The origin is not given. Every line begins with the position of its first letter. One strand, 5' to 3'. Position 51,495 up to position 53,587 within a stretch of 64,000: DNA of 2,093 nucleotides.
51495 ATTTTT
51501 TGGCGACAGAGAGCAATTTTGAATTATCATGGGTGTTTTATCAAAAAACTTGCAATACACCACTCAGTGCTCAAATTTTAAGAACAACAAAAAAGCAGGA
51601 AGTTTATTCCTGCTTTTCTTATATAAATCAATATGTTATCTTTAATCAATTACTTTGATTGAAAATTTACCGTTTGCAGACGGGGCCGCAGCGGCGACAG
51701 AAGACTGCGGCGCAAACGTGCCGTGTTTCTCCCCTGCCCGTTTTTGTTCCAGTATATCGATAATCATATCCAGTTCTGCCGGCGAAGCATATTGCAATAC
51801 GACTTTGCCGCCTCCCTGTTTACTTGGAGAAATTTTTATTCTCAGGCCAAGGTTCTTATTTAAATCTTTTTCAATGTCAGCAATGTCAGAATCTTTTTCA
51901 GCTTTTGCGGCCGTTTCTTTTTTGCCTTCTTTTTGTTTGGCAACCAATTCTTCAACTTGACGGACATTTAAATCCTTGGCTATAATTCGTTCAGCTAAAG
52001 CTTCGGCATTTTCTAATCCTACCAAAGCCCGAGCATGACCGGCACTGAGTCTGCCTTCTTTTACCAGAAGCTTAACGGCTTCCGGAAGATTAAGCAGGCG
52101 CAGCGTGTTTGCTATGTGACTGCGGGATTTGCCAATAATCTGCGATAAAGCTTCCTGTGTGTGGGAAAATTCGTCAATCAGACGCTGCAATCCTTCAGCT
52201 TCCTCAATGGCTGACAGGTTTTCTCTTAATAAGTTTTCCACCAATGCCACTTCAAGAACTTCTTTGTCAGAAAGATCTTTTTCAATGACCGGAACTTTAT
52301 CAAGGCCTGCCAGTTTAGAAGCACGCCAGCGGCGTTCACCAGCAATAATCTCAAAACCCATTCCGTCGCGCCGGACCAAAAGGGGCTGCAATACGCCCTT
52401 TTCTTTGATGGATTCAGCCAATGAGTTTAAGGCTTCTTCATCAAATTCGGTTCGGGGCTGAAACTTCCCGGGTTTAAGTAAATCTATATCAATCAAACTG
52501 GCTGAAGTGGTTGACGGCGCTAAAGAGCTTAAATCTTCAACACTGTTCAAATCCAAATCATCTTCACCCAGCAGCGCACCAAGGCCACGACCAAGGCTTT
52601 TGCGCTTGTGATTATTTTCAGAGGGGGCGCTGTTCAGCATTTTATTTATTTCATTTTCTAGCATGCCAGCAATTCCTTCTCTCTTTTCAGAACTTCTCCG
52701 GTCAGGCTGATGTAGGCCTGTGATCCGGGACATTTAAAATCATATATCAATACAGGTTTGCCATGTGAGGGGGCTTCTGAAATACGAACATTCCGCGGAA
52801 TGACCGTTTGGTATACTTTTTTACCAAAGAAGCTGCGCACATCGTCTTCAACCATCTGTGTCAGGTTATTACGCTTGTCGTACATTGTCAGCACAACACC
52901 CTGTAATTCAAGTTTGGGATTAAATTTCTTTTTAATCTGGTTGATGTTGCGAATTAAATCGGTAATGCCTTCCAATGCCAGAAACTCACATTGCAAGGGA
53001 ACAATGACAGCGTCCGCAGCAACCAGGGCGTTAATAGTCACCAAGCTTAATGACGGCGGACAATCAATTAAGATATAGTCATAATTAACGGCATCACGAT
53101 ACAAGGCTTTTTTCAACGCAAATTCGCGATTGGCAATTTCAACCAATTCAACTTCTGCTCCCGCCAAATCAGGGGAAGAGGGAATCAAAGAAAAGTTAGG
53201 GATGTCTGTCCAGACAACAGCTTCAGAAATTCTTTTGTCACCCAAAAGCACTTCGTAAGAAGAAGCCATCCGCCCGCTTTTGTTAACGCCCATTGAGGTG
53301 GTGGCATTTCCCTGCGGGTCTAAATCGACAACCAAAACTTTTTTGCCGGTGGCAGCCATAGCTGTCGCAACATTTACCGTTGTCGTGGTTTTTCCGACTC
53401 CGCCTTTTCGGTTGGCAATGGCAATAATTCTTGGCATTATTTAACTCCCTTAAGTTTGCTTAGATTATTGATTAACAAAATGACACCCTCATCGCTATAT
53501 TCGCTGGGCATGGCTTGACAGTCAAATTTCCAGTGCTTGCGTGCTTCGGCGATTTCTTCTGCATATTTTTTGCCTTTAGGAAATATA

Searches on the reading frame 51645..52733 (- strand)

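Call 7: search_protein_families(library=ncbifam, proteins=[window:51645-52733:-], max_evalue=0.00001)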
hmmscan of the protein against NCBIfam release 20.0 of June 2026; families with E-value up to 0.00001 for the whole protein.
window:51645-52733:- (363 aa): 7 families
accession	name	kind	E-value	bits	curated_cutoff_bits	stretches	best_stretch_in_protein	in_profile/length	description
TIGR04285.1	nucleoid_noc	exception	1.8e-68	230.7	315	1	81-290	5-214/255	nucleoid occlusion protein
TIGR00180.1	parB_part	domain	1.6e-56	191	58.45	1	79-248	6-179/186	ParB/RepB/Spo0J family partition protein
TIGR03734.1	PRTRC_parB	hypoth_equivalog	1.5e-31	109.6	278.6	1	92-266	7-188/555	PRTRC system ParB family protein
TIGR03454.1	partition_RepB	equivalog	2.3e-15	56.8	201.5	1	63-220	49-208/325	plasmid partitioning protein RepB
NF010406.0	PRK13832.1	subfamily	2.1e-11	43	640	1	94-214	21-142/578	plasmid partitioning protein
NF010252.0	PRK13698.1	equivalog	5.6e-07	28.8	274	1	98-272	85-251/323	ParB/RepB/Spo0J family plasmid partition protein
NF010440.0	PRK13866.1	equivalog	2.4e-06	26.9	522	1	101-188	89-178/336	plasmid partitioning protein RepB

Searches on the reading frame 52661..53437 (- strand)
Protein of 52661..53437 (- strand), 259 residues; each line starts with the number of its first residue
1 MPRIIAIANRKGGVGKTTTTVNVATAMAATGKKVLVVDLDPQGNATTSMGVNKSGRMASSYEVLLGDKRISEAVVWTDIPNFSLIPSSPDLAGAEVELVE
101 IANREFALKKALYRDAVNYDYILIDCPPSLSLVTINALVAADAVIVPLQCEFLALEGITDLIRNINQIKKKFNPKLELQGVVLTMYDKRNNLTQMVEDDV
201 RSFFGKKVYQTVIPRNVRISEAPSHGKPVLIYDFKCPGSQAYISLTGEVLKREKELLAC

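Call 7: search_protein_families(library=ncbifam, proteins=[window:52661-53437:-], max_evalue=0.00001)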
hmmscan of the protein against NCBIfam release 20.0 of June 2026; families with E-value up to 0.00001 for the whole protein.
window:52661-53437:- (259 aa): 25 families
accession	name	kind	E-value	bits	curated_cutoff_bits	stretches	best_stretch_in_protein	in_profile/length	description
NF041283.1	PrgP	equivalog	2.2e-31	109.3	400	1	2-220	2-229/297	ParA superfamily DNA segregation protein PrgP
NF041546.1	ParA_partition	equivalog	6.7e-31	107.4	180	2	4-55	1-52/203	ParA family partition ATPase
TIGR01969.1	minD_arch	subfamily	9.5e-30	103.6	201.75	1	3-255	1-236/251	cell division ATPase MinD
TIGR03453.1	partition_RepA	equivalog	4.9e-27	94.8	348.45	1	4-222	106-343/387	plasmid partitioning protein RepA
TIGR01968.1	minD_bact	equivalog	3.4e-22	79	212.9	1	3-256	2-243/261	septum site-determining protein MinD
NF010259.0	PRK13705.1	equivalog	2.2e-19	69.7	725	1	2-214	106-333/388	plasmid-partitioning protein SopA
TIGR03371.1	cellulose_yhjQ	equivalog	5.6e-18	65.3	157.85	1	4-240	3-232/246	cellulose biosynthesis protein BcsQ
NF010443.0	PRK13869.1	subfamily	1.1e-16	60.6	446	1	4-221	123-359/405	plasmid-partitioning protein RepA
TIGR01007.1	eps_fam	subfamily_domain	5.8e-15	55.4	108.05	1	4-145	19-155/204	polysaccharide biosynthesis tyrosine autokinase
TIGR01287.1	nifH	equivalog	1.9e-13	50.4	394.35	1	10-50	7-47/275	nitrogenase iron protein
NF008079.0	PRK10818.1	equivalog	7.9e-13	48.3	508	1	1-254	1-251/270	septum site-determining protein MinD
NF009701.0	PRK13230.1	subfamily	2.3e-11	43.3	350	1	10-51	8-49/291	nitrogenase reductase-like protein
NF033200.1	F430_CfbC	exception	5.2e-11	42.4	402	1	5-254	3-243/260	Ni-sirohydrochlorin a,c-diamide reductive cyclase ATP-dependent reductase subunit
NF047398.1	AAA_KGGVGR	domain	2e-10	41.3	90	1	2-40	2-40/190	KGGVGR-motif variant AAA ATPase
NF008568.0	PRK11519.1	equivalog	2.5e-10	39.2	1068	1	7-144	531-660/720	tyrosine-protein kinase Wzc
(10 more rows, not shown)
